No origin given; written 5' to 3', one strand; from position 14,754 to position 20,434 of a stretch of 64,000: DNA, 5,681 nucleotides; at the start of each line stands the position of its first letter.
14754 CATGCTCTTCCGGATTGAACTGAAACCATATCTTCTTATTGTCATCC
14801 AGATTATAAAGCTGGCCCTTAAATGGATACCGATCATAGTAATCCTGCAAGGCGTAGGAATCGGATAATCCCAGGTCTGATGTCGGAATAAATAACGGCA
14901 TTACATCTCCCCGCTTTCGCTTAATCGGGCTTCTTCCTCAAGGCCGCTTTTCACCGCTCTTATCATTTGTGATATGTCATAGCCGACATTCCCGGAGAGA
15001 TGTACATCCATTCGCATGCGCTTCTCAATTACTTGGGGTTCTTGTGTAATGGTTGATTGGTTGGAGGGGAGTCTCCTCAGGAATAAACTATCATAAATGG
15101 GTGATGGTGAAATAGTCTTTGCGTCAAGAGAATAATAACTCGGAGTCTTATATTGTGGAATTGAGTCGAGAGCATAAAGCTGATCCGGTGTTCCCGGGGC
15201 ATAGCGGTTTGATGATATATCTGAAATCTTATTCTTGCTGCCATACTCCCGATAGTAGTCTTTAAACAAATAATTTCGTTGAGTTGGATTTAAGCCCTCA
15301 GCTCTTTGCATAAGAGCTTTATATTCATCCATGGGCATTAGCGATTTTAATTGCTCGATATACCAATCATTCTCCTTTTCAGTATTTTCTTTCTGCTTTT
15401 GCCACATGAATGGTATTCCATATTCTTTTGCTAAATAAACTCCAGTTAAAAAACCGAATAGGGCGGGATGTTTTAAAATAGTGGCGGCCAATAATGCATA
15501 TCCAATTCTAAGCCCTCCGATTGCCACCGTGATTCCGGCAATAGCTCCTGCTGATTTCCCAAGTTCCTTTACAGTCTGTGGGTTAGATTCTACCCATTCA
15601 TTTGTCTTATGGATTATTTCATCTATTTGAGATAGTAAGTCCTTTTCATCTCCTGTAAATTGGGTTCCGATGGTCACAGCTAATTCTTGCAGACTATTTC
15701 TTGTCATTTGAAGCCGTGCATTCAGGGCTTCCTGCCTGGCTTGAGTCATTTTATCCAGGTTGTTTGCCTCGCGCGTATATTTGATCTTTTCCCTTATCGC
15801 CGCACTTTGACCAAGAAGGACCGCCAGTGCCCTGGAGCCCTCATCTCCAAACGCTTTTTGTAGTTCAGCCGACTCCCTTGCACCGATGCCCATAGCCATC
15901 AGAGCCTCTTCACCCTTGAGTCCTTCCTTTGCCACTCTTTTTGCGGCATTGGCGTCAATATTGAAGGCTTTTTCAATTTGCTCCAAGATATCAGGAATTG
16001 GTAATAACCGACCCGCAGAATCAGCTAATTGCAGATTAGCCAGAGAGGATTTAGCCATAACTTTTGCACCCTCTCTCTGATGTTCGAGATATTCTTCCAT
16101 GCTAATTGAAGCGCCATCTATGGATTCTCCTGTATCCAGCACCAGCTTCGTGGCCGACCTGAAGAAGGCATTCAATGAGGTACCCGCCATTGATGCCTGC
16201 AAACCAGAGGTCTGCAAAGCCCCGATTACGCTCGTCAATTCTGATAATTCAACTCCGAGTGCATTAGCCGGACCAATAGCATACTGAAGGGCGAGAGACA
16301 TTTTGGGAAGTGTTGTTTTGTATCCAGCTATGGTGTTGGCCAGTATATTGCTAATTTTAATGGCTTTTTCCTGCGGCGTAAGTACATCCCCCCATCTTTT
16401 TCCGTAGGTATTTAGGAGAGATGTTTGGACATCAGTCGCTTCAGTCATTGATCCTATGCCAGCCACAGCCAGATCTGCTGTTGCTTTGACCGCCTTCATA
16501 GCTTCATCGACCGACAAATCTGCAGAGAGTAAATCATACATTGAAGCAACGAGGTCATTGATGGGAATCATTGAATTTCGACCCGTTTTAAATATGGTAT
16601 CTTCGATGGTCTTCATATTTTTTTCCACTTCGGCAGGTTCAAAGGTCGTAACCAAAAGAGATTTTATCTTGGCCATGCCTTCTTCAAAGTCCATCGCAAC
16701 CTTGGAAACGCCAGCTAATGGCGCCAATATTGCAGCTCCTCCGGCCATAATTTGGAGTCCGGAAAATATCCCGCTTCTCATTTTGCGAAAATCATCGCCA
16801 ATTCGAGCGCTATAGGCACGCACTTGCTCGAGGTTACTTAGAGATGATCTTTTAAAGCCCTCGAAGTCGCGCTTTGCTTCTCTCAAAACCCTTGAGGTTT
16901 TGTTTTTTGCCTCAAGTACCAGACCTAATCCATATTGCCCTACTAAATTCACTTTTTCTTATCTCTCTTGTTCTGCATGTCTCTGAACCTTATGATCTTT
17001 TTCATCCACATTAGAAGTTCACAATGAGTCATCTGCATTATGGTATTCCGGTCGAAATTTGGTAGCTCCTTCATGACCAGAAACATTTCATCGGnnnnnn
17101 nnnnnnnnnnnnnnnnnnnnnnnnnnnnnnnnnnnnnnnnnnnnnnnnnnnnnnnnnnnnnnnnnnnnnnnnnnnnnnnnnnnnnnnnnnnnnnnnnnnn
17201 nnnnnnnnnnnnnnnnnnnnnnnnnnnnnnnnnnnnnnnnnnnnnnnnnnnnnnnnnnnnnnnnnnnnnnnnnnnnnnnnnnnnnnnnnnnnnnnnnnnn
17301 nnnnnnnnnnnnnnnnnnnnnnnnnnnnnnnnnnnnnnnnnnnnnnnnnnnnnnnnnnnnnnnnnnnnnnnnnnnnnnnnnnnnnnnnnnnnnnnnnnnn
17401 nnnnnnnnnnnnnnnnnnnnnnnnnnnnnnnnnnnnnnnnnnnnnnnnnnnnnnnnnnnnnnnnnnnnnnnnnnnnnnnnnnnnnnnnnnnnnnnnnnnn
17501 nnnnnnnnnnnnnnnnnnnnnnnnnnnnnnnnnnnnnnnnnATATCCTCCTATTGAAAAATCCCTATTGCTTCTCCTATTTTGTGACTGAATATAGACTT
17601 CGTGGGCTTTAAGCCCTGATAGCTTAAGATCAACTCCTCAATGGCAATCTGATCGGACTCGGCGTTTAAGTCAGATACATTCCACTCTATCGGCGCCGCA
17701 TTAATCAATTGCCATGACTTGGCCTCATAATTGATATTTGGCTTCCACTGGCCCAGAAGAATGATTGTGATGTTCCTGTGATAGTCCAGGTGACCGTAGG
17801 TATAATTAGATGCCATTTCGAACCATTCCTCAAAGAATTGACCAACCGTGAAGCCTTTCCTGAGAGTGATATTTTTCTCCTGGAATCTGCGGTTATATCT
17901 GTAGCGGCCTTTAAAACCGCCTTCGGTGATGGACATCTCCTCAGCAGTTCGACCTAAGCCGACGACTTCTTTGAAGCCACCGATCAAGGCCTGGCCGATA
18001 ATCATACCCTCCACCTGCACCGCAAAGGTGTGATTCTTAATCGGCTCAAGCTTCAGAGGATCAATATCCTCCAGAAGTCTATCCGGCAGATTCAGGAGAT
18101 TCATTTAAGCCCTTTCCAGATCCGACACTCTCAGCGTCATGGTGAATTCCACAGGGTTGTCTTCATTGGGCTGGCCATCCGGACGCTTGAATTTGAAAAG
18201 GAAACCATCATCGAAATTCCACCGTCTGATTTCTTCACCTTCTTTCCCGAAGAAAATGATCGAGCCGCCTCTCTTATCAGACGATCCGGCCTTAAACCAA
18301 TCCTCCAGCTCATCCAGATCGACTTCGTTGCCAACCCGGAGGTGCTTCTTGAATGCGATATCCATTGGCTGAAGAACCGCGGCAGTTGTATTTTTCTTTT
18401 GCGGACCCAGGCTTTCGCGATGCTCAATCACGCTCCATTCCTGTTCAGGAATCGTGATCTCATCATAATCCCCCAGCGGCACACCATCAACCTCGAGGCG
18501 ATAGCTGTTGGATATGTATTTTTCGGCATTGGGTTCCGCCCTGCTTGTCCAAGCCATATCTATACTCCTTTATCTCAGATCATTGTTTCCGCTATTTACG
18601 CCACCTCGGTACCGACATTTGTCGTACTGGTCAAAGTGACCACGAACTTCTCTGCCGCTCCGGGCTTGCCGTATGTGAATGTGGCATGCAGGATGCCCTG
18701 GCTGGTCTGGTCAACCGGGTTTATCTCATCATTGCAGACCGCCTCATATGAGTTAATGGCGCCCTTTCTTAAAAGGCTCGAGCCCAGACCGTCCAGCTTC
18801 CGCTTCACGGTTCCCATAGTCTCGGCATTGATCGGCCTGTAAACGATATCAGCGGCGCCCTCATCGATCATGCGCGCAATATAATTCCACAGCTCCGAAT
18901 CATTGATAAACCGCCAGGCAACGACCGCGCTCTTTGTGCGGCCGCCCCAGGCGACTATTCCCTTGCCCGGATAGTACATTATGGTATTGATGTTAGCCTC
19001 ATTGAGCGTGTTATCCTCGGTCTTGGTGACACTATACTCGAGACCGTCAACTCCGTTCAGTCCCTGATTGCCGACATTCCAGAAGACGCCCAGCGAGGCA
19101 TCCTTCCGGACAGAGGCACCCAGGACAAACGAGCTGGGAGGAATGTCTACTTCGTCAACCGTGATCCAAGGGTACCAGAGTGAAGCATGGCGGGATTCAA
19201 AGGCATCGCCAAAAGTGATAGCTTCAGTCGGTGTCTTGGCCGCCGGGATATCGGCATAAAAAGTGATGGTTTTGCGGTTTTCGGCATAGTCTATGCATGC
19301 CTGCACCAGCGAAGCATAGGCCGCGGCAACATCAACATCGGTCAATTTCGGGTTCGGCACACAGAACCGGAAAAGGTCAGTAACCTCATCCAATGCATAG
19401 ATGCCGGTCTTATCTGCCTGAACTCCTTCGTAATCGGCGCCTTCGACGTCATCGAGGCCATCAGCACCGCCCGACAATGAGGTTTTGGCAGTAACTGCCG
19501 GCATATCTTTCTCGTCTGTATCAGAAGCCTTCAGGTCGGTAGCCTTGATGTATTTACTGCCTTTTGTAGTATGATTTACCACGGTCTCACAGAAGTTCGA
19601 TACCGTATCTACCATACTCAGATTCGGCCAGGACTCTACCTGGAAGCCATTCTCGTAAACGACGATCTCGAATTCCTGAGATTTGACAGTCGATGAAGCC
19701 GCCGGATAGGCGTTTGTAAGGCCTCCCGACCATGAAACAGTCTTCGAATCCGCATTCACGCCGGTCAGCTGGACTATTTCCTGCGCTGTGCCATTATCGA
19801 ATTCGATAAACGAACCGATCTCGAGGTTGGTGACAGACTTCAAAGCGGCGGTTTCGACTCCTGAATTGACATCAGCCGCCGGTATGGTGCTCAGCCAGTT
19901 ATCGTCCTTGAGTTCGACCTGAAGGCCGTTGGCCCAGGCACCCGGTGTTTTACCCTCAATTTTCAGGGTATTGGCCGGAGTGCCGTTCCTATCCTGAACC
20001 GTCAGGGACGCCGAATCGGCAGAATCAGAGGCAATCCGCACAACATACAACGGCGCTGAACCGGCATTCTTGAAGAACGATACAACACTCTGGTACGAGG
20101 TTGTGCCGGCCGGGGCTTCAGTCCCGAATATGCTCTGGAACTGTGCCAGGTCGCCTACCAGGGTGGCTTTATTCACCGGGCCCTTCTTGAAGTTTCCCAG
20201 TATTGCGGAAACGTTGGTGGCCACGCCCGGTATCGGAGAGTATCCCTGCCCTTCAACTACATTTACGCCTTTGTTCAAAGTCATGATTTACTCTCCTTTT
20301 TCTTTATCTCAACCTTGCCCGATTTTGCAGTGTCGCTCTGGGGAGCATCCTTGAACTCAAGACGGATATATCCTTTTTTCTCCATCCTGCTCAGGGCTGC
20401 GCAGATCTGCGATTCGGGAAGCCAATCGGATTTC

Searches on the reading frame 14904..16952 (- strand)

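Call 17: search_protein_families(library=phrogs, proteins=[window:14904-16952:-], max_evalue=0.00001)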
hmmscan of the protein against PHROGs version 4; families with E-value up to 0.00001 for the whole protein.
window:14904-16952:- (683 aa): 17 families
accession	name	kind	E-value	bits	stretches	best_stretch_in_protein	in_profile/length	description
phrog_28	-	tail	5.6e-51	175.2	1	19-499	205-633/1228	tail length tape measure protein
phrog_1533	-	tail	3e-35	122.2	1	34-484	198-604/1688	tail length tape measure protein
phrog_991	-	tail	9.7e-26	90.7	1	15-483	221-632/1966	tail length tape measure protein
phrog_9696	-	tail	3.3e-22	79.2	1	56-445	50-388/1415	tail length tape measure protein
phrog_167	-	tail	9.3e-21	74.3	1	17-481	214-584/1555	tail length tape measure protein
phrog_1272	-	tail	6.6e-20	71.5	1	22-484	190-606/1606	tail length tape measure protein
phrog_4704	-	tail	7.1e-20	72.2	1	72-370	205-470/625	tail length tape measure protein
phrog_1293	-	tail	1.8e-18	66.8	1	71-479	167-525/1424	tail length tape measure protein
phrog_14441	-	tail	5.8e-13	50.1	1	9-261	7-240/241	tail length tape measure protein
phrog_58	-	tail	4.9e-11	42.7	1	35-490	289-627/1544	tail length tape measure protein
phrog_5218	-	unknown function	3.1e-10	39.8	1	40-496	188-620/1599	-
phrog_9228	-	tail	3.4e-10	39.9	1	15-266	141-386/1425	tail length tape measure protein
phrog_17727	-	tail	1e-09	38.9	1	361-484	78-204/443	tail length tape measure protein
phrog_28420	-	tail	1.9e-09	37.2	1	61-264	26-223/906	tail length tape measure protein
phrog_37649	-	tail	4e-09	35.2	1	70-260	441-619/2006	tail length tape measure protein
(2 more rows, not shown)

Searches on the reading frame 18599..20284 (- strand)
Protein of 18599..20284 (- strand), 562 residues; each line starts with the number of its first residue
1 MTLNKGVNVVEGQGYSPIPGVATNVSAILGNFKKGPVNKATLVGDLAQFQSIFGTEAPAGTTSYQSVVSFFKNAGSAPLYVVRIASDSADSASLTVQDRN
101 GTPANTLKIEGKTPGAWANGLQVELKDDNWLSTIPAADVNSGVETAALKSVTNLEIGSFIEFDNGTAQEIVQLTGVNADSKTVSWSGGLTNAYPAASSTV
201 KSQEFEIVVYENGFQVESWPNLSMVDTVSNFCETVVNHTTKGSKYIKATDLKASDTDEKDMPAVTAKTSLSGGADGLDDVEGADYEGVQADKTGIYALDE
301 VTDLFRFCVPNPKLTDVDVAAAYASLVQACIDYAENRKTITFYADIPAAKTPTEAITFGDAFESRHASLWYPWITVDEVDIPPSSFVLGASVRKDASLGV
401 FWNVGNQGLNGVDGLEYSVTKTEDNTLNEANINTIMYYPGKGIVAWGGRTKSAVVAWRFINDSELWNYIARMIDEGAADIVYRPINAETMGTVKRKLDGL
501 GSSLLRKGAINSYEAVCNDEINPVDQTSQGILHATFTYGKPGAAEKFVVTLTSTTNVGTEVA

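Call 17: search_protein_families(library=phrogs, proteins=[window:18599-20284:-], max_evalue=0.00001)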
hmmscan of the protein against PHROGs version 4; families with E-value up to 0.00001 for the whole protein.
window:18599-20284:- (562 aa): 7 families
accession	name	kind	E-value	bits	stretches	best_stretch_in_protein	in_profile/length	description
phrog_23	-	tail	4.2e-56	191.7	1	2-555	22-464/496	tail sheath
phrog_17610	-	tail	6.6e-26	91.4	1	362-556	902-1109/1135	tail sheath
phrog_15814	-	unknown function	1e-24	87.6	1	202-516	357-681/738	-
phrog_13288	-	unknown function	3.8e-11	43.9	1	385-551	18-193/208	-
phrog_34521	-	tail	1.5e-08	34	1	372-555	758-952/962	tail sheath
phrog_10581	-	tail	1.1e-07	31.5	1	423-523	778-879/915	tail sheath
phrog_30392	-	tail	1.5e-07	31.1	1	18-112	20-113/774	tail sheath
